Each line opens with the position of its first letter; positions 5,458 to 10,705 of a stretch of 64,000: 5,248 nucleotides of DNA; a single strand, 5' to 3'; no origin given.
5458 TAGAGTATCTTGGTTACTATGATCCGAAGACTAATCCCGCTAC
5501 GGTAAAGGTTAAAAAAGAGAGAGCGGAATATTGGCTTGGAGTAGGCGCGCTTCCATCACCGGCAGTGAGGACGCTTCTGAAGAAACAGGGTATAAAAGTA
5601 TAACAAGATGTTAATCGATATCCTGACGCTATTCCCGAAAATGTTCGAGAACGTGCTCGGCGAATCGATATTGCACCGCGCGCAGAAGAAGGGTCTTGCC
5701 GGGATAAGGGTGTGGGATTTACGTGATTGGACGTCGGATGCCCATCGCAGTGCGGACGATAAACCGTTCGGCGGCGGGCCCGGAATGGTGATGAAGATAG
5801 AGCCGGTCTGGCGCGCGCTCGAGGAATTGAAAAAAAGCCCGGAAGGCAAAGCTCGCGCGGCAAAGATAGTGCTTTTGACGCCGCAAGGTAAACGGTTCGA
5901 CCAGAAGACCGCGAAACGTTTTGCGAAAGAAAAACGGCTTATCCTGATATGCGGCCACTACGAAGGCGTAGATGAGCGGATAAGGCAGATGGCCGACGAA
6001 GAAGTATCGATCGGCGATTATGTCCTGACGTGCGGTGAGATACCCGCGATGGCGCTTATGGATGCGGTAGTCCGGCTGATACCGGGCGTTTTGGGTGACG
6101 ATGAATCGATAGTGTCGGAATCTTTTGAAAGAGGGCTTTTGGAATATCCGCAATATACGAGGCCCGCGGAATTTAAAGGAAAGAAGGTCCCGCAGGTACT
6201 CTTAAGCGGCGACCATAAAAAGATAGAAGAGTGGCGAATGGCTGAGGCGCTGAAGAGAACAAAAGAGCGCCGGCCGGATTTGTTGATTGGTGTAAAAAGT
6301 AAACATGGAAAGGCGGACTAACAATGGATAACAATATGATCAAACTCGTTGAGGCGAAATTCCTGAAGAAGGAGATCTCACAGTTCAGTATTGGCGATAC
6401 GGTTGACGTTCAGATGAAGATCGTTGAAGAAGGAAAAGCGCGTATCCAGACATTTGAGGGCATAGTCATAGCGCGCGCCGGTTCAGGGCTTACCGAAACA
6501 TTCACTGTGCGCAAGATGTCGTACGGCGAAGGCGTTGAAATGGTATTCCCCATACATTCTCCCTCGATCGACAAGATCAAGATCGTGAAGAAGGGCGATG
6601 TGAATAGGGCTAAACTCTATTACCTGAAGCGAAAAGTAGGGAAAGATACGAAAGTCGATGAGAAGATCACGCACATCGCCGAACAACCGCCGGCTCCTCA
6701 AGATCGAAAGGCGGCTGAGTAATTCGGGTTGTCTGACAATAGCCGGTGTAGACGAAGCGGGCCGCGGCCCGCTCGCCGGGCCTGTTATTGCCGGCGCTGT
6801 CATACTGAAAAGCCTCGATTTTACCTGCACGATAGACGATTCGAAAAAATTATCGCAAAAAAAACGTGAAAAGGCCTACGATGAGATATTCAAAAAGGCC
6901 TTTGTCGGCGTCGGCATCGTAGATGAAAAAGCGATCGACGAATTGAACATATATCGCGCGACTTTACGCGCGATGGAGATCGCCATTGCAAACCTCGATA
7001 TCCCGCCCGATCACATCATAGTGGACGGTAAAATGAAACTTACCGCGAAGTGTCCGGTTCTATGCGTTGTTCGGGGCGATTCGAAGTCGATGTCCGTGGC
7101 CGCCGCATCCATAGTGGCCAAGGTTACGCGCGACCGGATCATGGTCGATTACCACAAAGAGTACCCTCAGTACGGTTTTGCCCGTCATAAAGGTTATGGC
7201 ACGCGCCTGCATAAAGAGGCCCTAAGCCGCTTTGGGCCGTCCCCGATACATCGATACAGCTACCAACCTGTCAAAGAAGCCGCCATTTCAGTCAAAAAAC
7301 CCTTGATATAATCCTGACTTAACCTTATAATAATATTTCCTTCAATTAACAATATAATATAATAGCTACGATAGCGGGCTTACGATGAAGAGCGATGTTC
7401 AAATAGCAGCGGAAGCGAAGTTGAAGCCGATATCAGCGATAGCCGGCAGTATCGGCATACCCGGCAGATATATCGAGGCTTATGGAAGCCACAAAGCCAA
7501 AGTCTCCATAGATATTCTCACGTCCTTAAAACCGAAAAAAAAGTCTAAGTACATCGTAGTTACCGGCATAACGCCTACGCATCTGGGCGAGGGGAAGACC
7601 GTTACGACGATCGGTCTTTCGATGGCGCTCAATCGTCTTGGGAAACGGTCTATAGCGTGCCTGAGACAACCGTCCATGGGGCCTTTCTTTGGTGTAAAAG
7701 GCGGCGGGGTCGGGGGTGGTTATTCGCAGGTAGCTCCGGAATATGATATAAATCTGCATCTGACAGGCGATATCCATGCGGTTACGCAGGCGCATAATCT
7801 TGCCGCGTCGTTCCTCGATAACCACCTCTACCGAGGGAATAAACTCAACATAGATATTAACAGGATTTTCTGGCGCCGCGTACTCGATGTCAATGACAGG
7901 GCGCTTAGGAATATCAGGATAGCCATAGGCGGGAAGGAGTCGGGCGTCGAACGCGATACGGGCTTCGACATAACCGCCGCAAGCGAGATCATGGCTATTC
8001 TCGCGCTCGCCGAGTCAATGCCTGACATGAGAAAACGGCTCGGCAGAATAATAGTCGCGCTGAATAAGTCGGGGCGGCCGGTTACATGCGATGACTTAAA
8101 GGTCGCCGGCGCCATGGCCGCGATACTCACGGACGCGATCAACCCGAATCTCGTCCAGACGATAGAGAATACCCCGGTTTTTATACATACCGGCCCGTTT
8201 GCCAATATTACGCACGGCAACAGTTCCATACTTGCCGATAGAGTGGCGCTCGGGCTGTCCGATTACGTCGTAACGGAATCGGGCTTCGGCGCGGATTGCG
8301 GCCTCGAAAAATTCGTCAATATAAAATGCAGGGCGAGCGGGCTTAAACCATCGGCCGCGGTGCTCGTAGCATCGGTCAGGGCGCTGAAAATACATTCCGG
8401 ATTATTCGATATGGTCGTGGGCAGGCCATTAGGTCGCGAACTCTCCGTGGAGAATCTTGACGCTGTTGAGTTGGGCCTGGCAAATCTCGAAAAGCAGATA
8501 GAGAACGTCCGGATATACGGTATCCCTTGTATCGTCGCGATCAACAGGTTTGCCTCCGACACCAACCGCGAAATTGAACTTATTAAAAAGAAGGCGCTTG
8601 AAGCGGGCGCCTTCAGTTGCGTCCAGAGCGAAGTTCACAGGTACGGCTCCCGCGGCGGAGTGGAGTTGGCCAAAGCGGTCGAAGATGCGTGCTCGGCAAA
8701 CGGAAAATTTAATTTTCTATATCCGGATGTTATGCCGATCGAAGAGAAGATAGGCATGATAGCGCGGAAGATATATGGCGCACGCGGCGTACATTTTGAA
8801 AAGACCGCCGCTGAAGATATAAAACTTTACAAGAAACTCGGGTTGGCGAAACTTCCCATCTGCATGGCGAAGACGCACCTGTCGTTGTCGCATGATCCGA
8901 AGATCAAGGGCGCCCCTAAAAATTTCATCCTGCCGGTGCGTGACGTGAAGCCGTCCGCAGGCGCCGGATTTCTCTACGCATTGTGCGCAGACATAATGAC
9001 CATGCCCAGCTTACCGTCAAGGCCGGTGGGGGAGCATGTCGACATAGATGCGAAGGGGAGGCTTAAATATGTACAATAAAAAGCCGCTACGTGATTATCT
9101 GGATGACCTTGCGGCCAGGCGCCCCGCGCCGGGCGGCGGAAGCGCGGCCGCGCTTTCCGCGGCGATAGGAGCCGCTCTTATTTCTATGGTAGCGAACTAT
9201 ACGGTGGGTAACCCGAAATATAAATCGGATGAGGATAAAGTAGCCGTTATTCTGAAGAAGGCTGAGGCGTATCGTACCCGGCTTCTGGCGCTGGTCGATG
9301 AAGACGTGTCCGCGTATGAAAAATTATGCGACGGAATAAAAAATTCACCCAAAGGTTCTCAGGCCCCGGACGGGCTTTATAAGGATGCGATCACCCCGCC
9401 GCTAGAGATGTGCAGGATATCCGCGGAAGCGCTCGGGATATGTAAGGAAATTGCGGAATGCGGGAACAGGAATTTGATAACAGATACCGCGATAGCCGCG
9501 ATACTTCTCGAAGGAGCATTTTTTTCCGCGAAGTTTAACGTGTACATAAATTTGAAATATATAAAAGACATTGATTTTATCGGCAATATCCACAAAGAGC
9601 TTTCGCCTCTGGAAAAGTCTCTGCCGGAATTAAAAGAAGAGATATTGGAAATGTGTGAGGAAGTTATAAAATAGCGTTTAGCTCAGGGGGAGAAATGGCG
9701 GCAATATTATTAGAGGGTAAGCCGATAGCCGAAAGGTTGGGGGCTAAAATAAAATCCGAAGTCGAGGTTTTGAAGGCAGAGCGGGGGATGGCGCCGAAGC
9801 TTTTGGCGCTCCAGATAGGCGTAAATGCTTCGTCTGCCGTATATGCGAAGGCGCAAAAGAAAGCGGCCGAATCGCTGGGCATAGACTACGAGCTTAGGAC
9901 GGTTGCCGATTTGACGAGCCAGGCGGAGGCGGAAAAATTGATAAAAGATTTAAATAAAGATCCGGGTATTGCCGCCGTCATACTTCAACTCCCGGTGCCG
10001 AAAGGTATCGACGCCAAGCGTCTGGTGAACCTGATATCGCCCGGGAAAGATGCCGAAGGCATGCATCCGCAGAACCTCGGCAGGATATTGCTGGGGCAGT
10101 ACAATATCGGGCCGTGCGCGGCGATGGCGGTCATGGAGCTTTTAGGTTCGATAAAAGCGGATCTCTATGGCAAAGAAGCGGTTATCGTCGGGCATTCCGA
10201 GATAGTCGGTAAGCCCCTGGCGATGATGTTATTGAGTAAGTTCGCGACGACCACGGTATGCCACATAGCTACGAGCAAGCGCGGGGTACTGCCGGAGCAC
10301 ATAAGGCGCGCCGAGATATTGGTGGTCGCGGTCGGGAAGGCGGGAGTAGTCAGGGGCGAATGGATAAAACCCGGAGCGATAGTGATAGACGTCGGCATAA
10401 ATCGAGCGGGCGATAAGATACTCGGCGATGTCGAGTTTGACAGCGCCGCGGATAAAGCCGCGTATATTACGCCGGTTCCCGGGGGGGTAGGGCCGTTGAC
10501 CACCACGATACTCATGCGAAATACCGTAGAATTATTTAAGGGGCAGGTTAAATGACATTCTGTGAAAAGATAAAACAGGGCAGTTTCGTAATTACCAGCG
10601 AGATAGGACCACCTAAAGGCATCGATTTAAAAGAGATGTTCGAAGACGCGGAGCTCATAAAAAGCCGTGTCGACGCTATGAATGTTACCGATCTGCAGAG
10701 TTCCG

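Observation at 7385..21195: Methyl-branch and carbonyl-branch Wood-Ljungdahl genes in one co-directional cluster, but no CODH catalytic subunit (acsA/cooS) in the window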

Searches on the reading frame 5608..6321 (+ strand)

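Call 5: search_protein_families(library=pfam, proteins=[window:5608-6321:+])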
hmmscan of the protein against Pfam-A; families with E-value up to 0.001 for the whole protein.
window:5608-6321:+ (237 aa): 1 family
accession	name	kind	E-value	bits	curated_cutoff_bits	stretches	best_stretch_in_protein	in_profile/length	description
PF01746.26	tRNA_m1G_MT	-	3.6e-66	223.1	27.3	1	23-223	2-195/195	tRNA (Guanine-1)-methyltransferase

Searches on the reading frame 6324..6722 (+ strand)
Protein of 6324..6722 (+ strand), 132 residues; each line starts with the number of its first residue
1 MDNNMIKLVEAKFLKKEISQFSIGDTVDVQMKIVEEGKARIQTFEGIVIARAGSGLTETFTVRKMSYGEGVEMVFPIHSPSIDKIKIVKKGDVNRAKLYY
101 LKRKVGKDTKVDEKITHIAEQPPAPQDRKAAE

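Call 5: search_protein_families(library=pfam, proteins=[window:6324-6722:+])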
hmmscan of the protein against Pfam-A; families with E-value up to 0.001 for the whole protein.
window:6324-6722:+ (132 aa): 1 family
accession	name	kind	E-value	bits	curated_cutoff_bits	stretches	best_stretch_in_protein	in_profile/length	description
PF01245.26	Ribosomal_L19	-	3.7e-44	149.6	22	1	4-114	1-111/111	Ribosomal protein L19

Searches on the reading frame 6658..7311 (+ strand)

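Call 5: search_protein_families(library=pfam, proteins=[window:6658-7311:+])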
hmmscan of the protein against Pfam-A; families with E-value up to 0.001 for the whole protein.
window:6658-7311:+ (217 aa): 1 family
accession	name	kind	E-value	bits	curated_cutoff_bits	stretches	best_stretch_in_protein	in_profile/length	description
PF01351.25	RNase_HII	-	1e-37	130.4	25.8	1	29-204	1-198/199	Ribonuclease HII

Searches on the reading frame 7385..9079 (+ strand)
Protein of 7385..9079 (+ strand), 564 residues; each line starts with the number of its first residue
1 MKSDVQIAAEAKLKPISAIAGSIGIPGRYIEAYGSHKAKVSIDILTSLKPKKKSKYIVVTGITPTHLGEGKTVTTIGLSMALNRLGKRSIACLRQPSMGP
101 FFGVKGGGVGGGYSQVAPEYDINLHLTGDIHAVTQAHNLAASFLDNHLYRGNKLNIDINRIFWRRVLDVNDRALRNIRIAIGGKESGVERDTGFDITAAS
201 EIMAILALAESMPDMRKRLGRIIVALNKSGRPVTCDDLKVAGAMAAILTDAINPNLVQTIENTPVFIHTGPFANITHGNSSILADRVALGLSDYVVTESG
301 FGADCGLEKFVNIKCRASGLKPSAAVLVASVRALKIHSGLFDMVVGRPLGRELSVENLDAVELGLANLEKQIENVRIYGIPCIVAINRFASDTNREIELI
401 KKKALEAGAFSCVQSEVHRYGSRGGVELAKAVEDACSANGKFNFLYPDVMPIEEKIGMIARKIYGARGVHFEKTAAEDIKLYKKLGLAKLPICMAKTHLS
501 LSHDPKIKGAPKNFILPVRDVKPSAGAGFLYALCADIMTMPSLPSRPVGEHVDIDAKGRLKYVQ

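Call 3: search_protein_families(library=pfam, proteins=[window:7385-9079:+])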
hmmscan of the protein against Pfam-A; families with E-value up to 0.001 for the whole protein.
window:7385-9079:+ (564 aa): 1 family
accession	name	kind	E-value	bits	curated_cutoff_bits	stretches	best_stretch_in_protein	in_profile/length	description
PF01268.25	FTHFS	-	5.4e-244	811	27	1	2-560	1-552/556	Formate--tetrahydrofolate ligase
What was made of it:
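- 7385..9079 (+): fhs, formate-tetrahydrofolate ligase. Pfam FTHFS, 811 bits, full length (call 3).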

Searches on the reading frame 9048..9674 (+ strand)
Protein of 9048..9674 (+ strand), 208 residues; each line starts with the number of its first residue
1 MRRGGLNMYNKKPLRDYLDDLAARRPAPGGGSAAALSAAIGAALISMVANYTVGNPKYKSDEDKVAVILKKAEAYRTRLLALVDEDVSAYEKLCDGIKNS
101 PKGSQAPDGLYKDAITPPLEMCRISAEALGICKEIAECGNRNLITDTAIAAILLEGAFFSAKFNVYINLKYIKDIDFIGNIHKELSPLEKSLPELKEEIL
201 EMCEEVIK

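Call 3: search_protein_families(library=pfam, proteins=[window:9048-9674:+])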
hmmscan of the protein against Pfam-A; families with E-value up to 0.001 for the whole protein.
window:9048-9674:+ (208 aa): 1 family
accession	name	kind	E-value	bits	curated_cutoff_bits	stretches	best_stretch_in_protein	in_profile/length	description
PF04961.17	FTCD_C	-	1.4e-49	168.7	24.5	1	14-185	2-180/182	Formiminotransferase-cyclodeaminase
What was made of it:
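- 9048..9674 (+): fchA, methenyl-THF cyclohydrolase (FTCD_C). The true start is probably just after the fhs stop. Pfam FTCD_C, 168.7 bits (call 3).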

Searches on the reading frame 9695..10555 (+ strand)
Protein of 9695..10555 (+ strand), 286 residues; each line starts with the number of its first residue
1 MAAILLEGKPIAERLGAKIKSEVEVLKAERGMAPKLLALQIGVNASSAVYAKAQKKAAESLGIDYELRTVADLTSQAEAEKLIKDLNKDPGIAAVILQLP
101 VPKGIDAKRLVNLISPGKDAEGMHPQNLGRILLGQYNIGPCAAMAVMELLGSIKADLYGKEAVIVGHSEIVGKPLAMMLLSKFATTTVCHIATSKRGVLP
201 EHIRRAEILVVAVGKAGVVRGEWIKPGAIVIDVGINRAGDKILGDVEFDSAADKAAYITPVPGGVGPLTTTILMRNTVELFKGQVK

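Call 3: search_protein_families(library=pfam, proteins=[window:9695-10555:+])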
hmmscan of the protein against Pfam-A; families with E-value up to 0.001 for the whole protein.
window:9695-10555:+ (286 aa): 2 families
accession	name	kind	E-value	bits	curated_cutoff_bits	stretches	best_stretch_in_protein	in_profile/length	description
PF02882.25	THF_DHG_CYH_C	-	3e-59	199.4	27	1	124-283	1-158/160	Tetrahydrofolate dehydrogenase/cyclohydrolase, NAD(P)-binding domain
PF00763.28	THF_DHG_CYH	-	9e-29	100.5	32.8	1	6-121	1-115/115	Tetrahydrofolate dehydrogenase/cyclohydrolase, catalytic domain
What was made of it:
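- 9695..10555 (+): folD, methylene-THF dehydrogenase/cyclohydrolase. Pfam THF_DHG_CYH and THF_DHG_CYH_C (call 3).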
